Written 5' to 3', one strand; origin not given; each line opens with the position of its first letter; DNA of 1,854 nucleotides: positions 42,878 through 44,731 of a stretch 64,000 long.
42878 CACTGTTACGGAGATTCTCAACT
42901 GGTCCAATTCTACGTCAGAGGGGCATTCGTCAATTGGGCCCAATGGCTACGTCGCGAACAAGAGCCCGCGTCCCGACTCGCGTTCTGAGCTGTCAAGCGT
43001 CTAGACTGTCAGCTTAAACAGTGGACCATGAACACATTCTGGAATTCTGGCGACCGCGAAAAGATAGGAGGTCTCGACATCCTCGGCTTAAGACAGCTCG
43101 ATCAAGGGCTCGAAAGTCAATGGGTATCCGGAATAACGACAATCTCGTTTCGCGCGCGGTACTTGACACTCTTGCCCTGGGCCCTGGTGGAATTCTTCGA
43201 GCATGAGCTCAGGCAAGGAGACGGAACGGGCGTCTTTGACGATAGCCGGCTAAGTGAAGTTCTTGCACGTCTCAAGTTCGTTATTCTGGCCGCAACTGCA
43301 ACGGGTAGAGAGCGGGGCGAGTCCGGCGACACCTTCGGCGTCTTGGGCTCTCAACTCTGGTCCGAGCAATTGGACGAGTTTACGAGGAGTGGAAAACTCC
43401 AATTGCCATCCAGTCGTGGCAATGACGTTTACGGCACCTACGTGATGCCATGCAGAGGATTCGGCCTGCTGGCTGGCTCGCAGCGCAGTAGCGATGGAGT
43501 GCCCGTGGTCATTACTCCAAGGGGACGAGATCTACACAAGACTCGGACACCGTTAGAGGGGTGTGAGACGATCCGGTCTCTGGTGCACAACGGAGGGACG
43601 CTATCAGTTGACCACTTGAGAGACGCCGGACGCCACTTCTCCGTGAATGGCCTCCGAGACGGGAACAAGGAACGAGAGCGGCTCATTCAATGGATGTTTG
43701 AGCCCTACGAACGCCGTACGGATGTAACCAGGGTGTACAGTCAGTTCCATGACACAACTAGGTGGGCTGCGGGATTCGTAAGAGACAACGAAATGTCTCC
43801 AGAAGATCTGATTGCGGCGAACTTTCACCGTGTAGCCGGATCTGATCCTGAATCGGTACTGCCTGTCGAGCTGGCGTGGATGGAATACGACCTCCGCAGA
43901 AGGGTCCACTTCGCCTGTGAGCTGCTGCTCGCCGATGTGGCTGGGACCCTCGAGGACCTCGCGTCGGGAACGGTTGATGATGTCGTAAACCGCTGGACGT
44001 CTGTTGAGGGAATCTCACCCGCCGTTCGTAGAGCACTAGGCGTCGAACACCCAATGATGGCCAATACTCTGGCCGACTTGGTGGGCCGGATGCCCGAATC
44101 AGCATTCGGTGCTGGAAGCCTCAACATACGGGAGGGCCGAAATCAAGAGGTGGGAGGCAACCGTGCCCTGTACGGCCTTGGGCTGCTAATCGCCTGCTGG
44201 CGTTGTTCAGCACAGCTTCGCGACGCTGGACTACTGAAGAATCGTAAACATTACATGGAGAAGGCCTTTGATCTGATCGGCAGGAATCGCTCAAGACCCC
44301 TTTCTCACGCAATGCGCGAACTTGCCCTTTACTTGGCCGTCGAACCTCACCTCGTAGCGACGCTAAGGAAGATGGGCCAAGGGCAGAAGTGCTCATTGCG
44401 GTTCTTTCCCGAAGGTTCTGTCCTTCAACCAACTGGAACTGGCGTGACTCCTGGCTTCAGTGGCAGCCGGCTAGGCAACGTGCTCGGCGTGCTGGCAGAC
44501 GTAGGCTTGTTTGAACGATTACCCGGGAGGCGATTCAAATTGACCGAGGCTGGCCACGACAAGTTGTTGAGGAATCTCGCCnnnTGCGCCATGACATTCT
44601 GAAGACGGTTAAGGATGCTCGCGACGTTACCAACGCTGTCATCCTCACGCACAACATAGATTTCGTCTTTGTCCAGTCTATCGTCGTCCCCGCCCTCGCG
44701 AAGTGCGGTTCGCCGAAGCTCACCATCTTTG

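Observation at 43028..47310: Translationally coupled pair: unrecognised 518-aa protein + 908-aa double-HKD (PLD) protein in a defence island, a candidate novel two-gene system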

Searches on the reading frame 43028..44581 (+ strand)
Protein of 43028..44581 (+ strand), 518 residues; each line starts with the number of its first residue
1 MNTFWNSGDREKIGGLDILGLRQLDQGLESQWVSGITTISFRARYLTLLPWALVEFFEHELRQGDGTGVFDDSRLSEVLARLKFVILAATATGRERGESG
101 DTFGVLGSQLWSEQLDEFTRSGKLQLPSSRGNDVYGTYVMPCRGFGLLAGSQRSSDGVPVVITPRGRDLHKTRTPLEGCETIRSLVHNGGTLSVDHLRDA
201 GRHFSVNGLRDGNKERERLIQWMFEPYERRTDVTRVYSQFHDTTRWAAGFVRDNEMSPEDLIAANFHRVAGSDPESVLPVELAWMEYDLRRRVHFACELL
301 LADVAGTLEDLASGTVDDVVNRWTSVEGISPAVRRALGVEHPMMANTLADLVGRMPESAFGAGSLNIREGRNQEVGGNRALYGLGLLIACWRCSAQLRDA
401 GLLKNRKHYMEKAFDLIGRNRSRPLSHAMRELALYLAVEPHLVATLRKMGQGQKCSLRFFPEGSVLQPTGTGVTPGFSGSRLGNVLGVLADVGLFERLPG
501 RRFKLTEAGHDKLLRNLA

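Call 7: search_protein_families(library=pfam, proteins=[window:43028-44581:+], max_evalue=1)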
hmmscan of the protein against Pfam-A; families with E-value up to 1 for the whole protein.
window:43028-44581:+ (518 aa): 1 family
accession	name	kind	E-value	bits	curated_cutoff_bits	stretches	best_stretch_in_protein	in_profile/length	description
PF19888.4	DUF6361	-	0.044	13.2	25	1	17-81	31-97/388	Family of unknown function (DUF6361)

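Call 8: search_protein_families(library=padloc, proteins=[window:43028-44581:+], max_evalue=1)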
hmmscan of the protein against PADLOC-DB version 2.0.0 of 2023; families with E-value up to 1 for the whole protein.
window:43028-44581:+ (518 aa): 0 families

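Call 9: search_protein_families(library=ncbifam, proteins=[window:43028-44581:+], max_evalue=1)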
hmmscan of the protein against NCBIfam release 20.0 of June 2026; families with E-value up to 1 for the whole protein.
window:43028-44581:+ (518 aa): 1 family
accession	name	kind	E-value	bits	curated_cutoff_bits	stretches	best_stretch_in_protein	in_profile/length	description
NF009698.0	PRK13223.1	equivalog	0.019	14.2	466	1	157-247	27-113/272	phosphoglycolate phosphatase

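Call 11: find_homologous_proteins(query=window:43028-44581:+)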
Query window:43028-44581:+ (518 aa): 590 proteins with E <= 0.001 among 8000 candidates; the best 120 are listed.
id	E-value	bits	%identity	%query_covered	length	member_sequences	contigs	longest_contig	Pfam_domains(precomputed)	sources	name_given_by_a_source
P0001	0.0e+0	1092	92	100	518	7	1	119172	-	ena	-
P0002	5.2e-225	766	66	99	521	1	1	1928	-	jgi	jgi:hypothetical protein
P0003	1.7e-222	758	66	100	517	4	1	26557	-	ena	-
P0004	2.1e-222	758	66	100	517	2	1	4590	-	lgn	-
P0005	8.9e-222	755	88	73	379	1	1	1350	-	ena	-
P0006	4.3e-215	733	63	99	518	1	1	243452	-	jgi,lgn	jgi:hypothetical protein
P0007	1.2e-214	732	63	100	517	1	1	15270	-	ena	-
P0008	1.0e-210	719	61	100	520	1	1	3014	-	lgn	-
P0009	7.2e-210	716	64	99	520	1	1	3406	-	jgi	jgi:hypothetical protein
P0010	1.2e-209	715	64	99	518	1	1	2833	-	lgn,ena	-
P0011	2.1e-209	715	64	99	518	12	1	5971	-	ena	-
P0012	7.1e-208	710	61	99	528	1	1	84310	-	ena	-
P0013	1.2e-207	709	61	100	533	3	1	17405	-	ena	-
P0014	8.9e-205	699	61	100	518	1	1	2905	-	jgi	jgi:hypothetical protein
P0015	8.0e-203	693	62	99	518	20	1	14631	-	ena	-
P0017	5.4e-201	687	61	99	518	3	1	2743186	-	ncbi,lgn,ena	-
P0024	3.3e-196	671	59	100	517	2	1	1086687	-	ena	-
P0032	2.9e-192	658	57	99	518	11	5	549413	-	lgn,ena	-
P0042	3.9e-179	615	56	98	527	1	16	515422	-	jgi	jgi:hypothetical protein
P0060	1.6e-154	534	47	99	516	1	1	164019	-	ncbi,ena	-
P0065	1.2e-139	484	56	79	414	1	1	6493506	-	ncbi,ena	-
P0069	8.1e-137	475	45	98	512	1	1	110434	-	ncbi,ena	-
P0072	1.4e-136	474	43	100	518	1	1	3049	-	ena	-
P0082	7.5e-133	462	44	97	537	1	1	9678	-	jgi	jgi:hypothetical protein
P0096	2.8e-131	457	46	98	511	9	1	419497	-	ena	-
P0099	7.7e-131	455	42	98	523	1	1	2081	-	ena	-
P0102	1.1e-130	455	44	98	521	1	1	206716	-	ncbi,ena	-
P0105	6.2e-130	452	43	99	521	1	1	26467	-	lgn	-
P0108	2.0e-129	451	43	96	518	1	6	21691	-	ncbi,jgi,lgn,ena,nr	ncbi:MAG TPA: hypothetical protein PK528_05130 [Syntrophorhabdus sp.]|nr:hypothetical protein [Syntr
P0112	3.4e-129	450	43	100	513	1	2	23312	-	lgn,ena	-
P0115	5.9e-129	449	42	99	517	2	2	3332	-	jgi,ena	-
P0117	9.3e-129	449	43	99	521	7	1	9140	-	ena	-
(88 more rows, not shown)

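Call 14: find_related_loci(query=window:43028-44581:+, collection=genome_contigs, flank=10000)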
Query window:43028-44581:+ (518 aa) in genome_contigs; peptide patterns used: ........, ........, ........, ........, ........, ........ (x = any residue, [..] = any of these).
20 stretches matched a pattern; 12 encode a relative of the query (tblastn E <= 1e-3); 12 distinct loci.
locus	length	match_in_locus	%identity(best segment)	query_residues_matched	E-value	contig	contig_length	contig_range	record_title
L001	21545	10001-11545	59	1-515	0e+0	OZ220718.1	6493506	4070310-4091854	MAG: Vicinamibacterales bacterium isolate 0ce2d42f-2bf0-44bc-a671-070680eb922c genome assembly, chromosome: 1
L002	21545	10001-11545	59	1-516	0e+0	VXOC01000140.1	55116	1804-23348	MAG: Gemmatimonadetes bacterium isolate SB0662_bin_23 NODE_608_length_55116_cov_286.368410, whole genome shotgun sequenc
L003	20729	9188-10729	53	1-514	6e-177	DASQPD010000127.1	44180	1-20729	MAG TPA_asm: Pyrinomonadaceae bacterium isolate SMAG_U10820 k141_553515, whole genome shotgun sequence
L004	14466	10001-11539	53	1-514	2e-170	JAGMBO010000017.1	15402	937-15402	MAG: Candidatus Eisenbacteria bacterium isolate RS_16_23 ZL425.bin.23.fa_17, whole genome shotgun sequence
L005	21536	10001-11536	47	1-513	3e-160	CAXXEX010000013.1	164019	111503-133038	MAG: Acidobacteriota bacterium isolate c8e4eff3-c4ba-44cb-9c6f-c942488c074e genome assembly, contig: contig_13, whole ge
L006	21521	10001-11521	45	1-509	5e-141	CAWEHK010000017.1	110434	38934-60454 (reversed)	MAG: uncultured delta proteobacterium isolate MFD02979.bin.2.138 genome assembly, contig: contig_18149, whole genome sho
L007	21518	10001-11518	44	1-509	6e-131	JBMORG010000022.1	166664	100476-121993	MAG: Thermodesulfobacteriota bacterium isolate Betzabe_MAG174 MAG174_22, whole genome shotgun sequence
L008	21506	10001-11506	44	1-509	7e-124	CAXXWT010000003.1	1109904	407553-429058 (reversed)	MAG: bacterium isolate 2a80452e-9f24-40d4-98e6-f858f42e08c7 genome assembly, contig: contig_3, whole genome shotgun sequ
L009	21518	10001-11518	35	1-513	3e-98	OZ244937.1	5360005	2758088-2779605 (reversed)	MAG: Candidatus Latescibacterota bacterium isolate 1c493fcc-a489-4500-a9bd-4f4019e95c1e genome assembly, chromosome: 1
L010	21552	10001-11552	40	1-517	5e-75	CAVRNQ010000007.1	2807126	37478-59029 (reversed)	MAG: uncultured Acidobacteriota bacterium isolate MFD03726.bin.1.212 genome assembly, contig: contig_9631, whole genome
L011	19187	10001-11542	43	1-517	2e-118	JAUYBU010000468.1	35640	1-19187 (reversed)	MAG: Bryobacterales bacterium isolate C20_concoct.bin.137 C20_k141_659856, whole genome shotgun sequence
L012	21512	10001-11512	43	1-511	2e-123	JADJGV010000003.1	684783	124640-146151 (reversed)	MAG: Myxococcales bacterium isolate Damh_18-Q3-R51-60_BATAC.454 tig00000580-10-6840250, whole genome shotgun sequence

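Call 17: find_encoding_contigs(protein=P0006, flank=10000, max_places=3)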
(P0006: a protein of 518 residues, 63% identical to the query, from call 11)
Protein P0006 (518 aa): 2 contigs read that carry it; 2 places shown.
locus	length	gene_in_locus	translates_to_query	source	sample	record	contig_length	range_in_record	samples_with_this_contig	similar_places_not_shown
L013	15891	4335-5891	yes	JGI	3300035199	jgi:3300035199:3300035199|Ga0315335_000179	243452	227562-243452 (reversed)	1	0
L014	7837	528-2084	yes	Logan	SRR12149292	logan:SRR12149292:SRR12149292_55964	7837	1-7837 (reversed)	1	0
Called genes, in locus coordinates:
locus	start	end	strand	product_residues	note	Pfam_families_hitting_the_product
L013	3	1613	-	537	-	?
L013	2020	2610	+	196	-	PF02517:Rce1-like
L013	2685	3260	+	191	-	PF07510:GmrSD_C (weak)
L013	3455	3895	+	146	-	PF09946:DUF2178 (weak)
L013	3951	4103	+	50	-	PF01381:HTH_3, PF12844:HTH_19 (weak)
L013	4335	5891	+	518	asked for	-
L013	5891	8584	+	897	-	PF13091:PLDc_2 (faint)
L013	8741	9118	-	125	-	PF05656:DUF805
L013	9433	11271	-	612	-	PF00089:Trypsin (weak), PF13365:Trypsin_2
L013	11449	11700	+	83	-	-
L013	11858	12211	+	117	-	-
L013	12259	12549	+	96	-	-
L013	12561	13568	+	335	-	-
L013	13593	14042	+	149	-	-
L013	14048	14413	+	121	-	PF08238:Sel1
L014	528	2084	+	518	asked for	-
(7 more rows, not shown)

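Call 18: find_encoding_contigs(protein=P0017, flank=10000, max_places=3)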
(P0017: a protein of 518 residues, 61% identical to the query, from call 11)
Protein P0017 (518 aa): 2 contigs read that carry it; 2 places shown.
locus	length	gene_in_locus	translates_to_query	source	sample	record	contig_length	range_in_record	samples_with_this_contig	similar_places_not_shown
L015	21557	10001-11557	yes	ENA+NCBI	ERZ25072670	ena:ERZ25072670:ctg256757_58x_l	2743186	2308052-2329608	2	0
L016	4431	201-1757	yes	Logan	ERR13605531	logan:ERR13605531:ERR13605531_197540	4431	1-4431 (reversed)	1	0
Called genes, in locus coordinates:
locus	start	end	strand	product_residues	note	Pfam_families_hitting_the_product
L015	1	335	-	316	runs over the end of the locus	PF02653:BPD_transp_2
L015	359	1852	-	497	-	PF00005:ABC_tran, PF13304:AAA_21 (faint), PF00005:ABC_tran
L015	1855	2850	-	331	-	PF00532:Peripla_BP_1, PF13407:Peripla_BP_4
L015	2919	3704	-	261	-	PF07719:TPR_2 (faint), PF13428:TPR_14 (faint), PF13432:TPR_16 (faint), PF14559:TPR_19 (faint), PF13414:TPR_11 (faint), PF21033:RMD1-3 (faint)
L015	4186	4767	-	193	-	-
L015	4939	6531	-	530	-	PF00474:SSF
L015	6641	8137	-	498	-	-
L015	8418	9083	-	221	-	PF01609:DDE_Tnp_1 (weak), PF13751:DDE_Tnp_1_6 (weak)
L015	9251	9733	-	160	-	PF05598:DUF772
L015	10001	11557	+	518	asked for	-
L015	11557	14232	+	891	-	PF13091:PLDc_2 (faint)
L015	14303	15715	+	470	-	PF13701:DDE_Tnp_1_4, PF01609:DDE_Tnp_1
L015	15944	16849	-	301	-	PF13476:AAA_23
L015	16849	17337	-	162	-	PF20288:MC2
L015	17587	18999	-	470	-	PF13701:DDE_Tnp_1_4, PF01609:DDE_Tnp_1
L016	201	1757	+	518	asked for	-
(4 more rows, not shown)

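Call 19: find_encoding_contigs(protein=P0102, flank=10000, max_places=3)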
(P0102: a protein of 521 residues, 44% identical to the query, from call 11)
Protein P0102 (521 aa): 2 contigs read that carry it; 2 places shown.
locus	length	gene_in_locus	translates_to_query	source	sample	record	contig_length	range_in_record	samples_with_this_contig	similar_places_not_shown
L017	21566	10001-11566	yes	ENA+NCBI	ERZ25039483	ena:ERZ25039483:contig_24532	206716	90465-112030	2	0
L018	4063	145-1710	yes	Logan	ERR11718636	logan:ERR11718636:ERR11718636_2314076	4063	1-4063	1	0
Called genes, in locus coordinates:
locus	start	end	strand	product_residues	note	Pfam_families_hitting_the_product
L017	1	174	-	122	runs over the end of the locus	-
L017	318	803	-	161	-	PF09832:DUF2059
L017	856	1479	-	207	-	PF00929:RNase_T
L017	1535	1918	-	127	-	PF04480:DUF559, PF18741:MTES_1575 (weak)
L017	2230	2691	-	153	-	PF11969:DcpS_C (weak), PF01230:HIT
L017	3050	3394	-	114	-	-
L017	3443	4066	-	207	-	PF00929:RNase_T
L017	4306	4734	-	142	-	-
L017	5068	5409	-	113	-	PF01934:HepT-like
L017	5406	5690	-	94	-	PF01909:NTP_transf_2, PF18765:Polbeta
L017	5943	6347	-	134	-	PF11969:DcpS_C, PF01230:HIT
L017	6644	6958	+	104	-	PF05016:ParE_toxin, PF15781:ParE-like_toxin (weak)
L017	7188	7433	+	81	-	-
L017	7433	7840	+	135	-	PF13470:PIN_3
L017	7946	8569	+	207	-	PF01909:NTP_transf_2, PF18765:Polbeta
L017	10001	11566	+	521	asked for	-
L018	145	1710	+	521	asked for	-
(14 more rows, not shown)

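Call 26: search_protein_families(library=pfam, alignment_id=A1, max_evalue=1)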
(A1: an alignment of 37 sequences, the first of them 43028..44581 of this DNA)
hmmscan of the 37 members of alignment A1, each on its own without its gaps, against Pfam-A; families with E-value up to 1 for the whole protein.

A. member 1, window:43028-44581:+ (518 aa): 1 family
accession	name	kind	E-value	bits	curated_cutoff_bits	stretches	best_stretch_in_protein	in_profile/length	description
PF19888.4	DUF6361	-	0.044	13.2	25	1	17-81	31-97/388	Family of unknown function (DUF6361)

B. families by the number of members that match (of 37 scanned): 10 families
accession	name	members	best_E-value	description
PF19888.4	DUF6361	4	0.0029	Family of unknown function (DUF6361)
PF14947.12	HTH_45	2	0.0094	Winged helix-turn-helix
PF01090.25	Ribosomal_S19e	1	0.03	Ribosomal protein S19e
PF21715.3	CggR_N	1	0.061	CggR N-terminal DNA binding domain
PF03065.20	Glyco_hydro_57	1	0.078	Glycosyl hydrolase family 57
PF10151.14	TMEM214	1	0.17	TMEM214, C-terminal, caspase 4 activator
PF21391.3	tyr_de_CO2_C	1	0.18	Tyrosine decarboxylase, C-terminal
PF08581.15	Tup_N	1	0.19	Tup N-terminal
PF04219.17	DUF413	1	0.22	Protein of unknown function, DUF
PF15038.11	Jiraiya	1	0.24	Jiraiya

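Call 27: search_protein_families(library=padloc, alignment_id=A1, max_evalue=1)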
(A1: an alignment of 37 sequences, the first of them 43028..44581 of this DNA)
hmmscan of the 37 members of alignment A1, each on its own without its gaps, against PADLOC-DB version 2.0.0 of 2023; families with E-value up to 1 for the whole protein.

A. member 1, window:43028-44581:+ (518 aa): 0 families

B. families by the number of members that match (of 37 scanned): 3 families
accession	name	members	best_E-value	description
PDLC03828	ZacA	32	2.1e-05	-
PDLC03923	MkoB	1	0.0077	-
PDLC03869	LmuC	1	0.06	-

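Call 29: search_solved_structures(query=A1, max_evalue=1, show_alignments=2)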
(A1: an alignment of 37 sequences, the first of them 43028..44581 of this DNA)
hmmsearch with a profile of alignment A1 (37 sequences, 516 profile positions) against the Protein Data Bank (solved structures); distinct sequences matched with E-value up to 1: 3.
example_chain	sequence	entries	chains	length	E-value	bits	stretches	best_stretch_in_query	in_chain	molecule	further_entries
9i5t_2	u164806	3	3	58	0.45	12.1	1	10-49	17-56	Large ribosomal subunit protein uL30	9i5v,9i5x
1wk2_A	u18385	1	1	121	0.94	11.1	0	164-231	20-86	HYPOTHETICAL PROTEIN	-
2dp9_A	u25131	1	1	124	1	11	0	164-231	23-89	Hypothetical protein TTHA0113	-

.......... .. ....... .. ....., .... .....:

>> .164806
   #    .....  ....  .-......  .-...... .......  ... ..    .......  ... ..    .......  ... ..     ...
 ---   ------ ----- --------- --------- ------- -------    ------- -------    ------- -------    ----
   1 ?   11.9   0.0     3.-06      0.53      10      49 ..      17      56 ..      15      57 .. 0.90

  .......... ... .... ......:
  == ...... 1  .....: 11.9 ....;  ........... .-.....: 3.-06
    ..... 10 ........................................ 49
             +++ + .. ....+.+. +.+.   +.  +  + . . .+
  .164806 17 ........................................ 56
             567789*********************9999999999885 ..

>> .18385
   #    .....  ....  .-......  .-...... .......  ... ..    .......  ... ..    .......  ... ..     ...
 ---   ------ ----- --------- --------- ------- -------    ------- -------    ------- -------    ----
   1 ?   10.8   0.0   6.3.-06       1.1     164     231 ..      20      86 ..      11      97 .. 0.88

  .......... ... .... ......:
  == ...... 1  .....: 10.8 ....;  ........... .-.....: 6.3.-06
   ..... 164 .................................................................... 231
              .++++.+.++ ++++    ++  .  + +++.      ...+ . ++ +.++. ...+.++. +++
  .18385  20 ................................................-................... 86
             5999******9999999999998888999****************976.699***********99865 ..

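Call 56: predict_structure(alignment_id=A3)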
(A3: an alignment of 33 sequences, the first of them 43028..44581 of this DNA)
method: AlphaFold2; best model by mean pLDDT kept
length: 518 residues; sequences in the alignment: 33
mean_pLDDT: 87.7   pTM: 0.87
mean pLDDT of the five models: 87.7, 87.7, 85.9, 84.8, 84.0
residues with pLDDT >= 90: 324; 70-90: 158; 50-70: 13; < 50: 23
segments of 3 or more residues with pLDDT < 50: 1-15, 153-158
pLDDT, mean of each block of 10 residues (from residue 1): 33 55 84 87 93 91 81 91 96 89 88 94 93 85 91 54 90 79 94 92 91 89 93 94 96 92 93 93 95 93 94 95 83 89 88 89 81 91 96 93 91 97 95 95 85 78 91 80 95 93 95 72
secondary structure, 60 per line:
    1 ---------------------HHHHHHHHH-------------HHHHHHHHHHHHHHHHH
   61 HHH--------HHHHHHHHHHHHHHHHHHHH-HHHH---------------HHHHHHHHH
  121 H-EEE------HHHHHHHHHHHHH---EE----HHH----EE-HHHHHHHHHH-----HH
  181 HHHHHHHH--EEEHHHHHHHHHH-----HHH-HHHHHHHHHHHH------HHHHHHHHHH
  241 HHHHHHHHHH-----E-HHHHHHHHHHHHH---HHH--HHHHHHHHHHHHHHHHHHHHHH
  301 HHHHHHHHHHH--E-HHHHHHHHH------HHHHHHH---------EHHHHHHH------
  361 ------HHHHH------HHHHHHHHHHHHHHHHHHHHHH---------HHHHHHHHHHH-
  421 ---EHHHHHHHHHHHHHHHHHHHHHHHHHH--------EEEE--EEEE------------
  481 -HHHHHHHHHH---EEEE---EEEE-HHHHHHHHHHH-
elements in order: H22-30 H44-63 H72-91 H93-96 H112-121 E123-125 H132-144 H164-173 H179-188 E191-193 H194-203 H213-224 H231-250 H258-270 H279-311 H316-324 H331-337 H348-354 H367-371 H378-399 H409-419 H425-450 E459-462 E465-468 H482-491 E495-498 E502-505 H507-517

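Call 59: fold_search(model_id=the predicted structure, library=pdb)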
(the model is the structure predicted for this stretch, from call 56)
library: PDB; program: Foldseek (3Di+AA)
matches with E <= 10: 256; with E <= 0.001: 0
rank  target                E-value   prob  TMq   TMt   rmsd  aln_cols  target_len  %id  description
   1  4oh3_A                3.9e-01  0.06  0.11  0.11  25.0       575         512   11  Crystal structure of a nitrate transporter (released 2014-03-05)
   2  7ngh_A                4.2e-01  0.04  0.08  0.09  28.5       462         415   11  Structure of glutamate transporter homologue in complex with Sybody (released 2021-09-15)
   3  6wyj                  4.4e-01  0.04  0.08  0.09  28.8       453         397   10  Cryo-EM structure of the GltPh L152C-G321C mutant in the intermediate state (released 2021-02-17)
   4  4iu8_A                6.3e-01  0.04  0.09  0.11  26.1       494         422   10  Crystal structure of a membrane transporter (selenomethionine derivative) (released 2013-04-17)
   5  8afa_A                7.1e-01  0.04  0.09  0.11  27.3       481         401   11  Cryo-EM structure of a substrate-bound glutamate transporter homologue GltTk encapsulated within a nanodisc (released 2023-04-05)
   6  8afa_B                7.1e-01  0.04  0.09  0.11  27.8       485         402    9  Cryo-EM structure of a substrate-bound glutamate transporter homologue GltTk encapsulated within a nanodisc (released 2023-04-05)
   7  8tte_A                7.8e-01  0.05  0.10  0.13  22.6       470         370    8  Protonated state of NorA at pH 5.0 (released 2024-05-29)
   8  4jr9_A                7.8e-01  0.04  0.09  0.11  25.6       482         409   11  Crystal structure of nitrate/nitrite exchanger NarK (released 2013-05-15)
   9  4yjl_C                1.0e+00  0.04  0.10  0.13  20.2       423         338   11  Crystal structure of APC-ARM in complexed with Amer1-A2 (released 2016-03-09)
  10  9f6n                  1.0e+00  0.03  0.09  0.10  26.2       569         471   13  Human divalent metal transporter 1 (DMT1/SLC11A2) in complex with manganese, in an occluded state (released 2024-11-27)
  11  4hnm                  1.2e+00  0.03  0.10  0.10  22.0       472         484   11  Crystal structure of human catenin-beta-like 1 56 kDa fragment (released 2013-07-31)
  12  5ayo                  1.3e+00  0.03  0.11  0.13  23.6       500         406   11  Crystal structure of a bacterial homologue of iron transporter ferroportin in inward-facing state (released 2015-11-04)
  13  5tjw_A                1.3e+00  0.04  0.09  0.10  20.0       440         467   10  Influenza A virus Nucleoprotein in Complex with Inhibitory Nanobody (released 2016-12-21)
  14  8dgp_C                1.4e+00  0.06  0.09  0.16  20.5       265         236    9  14-3-3 epsilon bound to phosphorylated PEAK3 (pS69) peptide (released 2023-06-07)
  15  8h6j_4D               1.4e+00  0.05  0.10  0.15  21.7       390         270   10  Cryo-EM structure of human exon-defined spliceosome in the mature pre-B state. (released 2024-05-01)
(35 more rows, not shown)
